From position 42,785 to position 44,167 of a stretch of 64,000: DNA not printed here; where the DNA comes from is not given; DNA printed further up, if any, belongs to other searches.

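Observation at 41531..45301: WYL regulator, DUF932-like protein and minimal SF2 helicase islet: candidate defence or mobile-element-derived module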

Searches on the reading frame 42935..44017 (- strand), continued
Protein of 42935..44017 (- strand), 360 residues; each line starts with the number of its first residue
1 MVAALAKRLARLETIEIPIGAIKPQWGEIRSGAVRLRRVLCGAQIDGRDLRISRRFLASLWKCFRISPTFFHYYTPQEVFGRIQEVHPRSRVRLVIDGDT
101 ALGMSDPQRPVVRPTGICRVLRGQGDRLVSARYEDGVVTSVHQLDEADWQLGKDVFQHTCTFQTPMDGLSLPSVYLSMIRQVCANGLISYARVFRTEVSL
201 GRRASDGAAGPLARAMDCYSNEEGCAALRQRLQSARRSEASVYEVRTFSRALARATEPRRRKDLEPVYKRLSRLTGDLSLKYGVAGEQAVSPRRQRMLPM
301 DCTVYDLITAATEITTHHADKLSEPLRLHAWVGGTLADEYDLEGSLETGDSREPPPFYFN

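Call 87: search_dna_similar(query=L079:8535-9746:+, collection=phages, mode=protein, max_evalue=1e-10, max_rows=25)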
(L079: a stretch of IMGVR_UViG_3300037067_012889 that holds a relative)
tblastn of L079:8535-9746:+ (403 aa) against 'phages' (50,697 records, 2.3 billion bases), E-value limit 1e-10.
Records with a match: 71; places in all: 71; records where one place covers at least 80% of the query: 12.
Best place of each record, by identity: <60% 71.
By first word of the organism name: Lactobacillus 21; Streptococcus 17; Lactococcus 10; Bacteriophage 8; Flavobacterium 6; Vibrio 4; Mycobacterium 2; Pelagibacter 1; Staphylococcus 1; Acinetobacter 1.
By host as written in the record: - 14; Lactococcus lactis 5; Lactobacillus paracasei 5; Lactobacillus plantarum 4; Streptococcus equinus MEM7 4; Streptococcus thermophilus 4; Lactobacillus gasseri 3; Streptococcus equinus MEM36 3; and 24 more.
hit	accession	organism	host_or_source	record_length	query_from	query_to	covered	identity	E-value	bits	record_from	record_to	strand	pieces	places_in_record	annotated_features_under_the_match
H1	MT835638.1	Bacteriophage sp.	human fecal samples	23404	5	345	85%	27.4%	1e-14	82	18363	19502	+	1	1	record has no annotation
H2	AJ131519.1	Lactobacillus phage phiadh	Lactobacillus gasseri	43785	7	318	77%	27.5%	4e-19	96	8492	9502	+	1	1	putative DEAH-family helicase | hypothetical protein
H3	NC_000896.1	Lactobacillus phage phiadh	Lactobacillus gasseri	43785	7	318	77%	27.5%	4e-19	96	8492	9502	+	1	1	DNA helicase | HNH endonuclease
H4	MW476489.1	Lactobacillus phage vB_Lga_AB1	Lactobacillus gasseri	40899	7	318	77%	27.5%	7e-19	95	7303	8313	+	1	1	DEAD/DEAH box helicase | hypothetical protein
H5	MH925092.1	Vibrio phage VpaJT_1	Vibrio parahaemolyticus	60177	7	340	83%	25.1%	2e-13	78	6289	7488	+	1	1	putative helicase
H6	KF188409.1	Lactobacillus phage phiJB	-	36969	3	335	83%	24.5%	4e-16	86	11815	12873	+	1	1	type III restriction protein res subunit | hypothetical protein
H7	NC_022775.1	Lactobacillus phage phiJB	-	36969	3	335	83%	24.5%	4e-16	86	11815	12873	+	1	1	DNA helicase | hypothetical protein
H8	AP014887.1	Vibrio phage CKB-S1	Vibrio coralliilyticus strain P1 ...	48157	2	337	83%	24.0%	4e-13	77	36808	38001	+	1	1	putative helicase | hypothetical protein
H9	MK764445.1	Flavobacterium phage FPSV-S8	Flavobacterium psychrophilum FPS-S2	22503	7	337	82%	23.3%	4e-12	74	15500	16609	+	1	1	helicase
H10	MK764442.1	Flavobacterium phage FPSV-S1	Flavobacterium psychrophilum F026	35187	7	337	82%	23.3%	4e-12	74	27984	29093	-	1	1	helicase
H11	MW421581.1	Flavobacterium phage FPSV-S4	Flavobacterium psychrophilum strain ...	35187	7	337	82%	23.3%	4e-12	74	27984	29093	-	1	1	record has no annotation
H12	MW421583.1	Flavobacterium phage FPSV-F8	Flavobacterium psychrophilum strain ...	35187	7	337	82%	23.3%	4e-12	74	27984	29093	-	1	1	record has no annotation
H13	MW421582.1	Flavobacterium phage FPSV-S8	Flavobacterium psychrophilum strain ...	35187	7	337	82%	23.3%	4e-12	74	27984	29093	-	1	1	record has no annotation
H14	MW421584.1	Flavobacterium phage FPSV-D3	Flavobacterium psychrophilum strain ...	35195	7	337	82%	23.3%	4e-12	74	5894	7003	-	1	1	record has no annotation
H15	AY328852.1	Vibrio phage VP16T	-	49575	7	337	82%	22.2%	1e-11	73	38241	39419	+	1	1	orf44T: hypothetical protein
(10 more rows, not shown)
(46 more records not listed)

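Call 88: search_dna_similar(query=window:42935-44017:-, collection=plasmids, mode=protein, max_evalue=0.00001, max_rows=20)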
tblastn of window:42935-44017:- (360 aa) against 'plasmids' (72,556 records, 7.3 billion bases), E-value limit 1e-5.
No match.
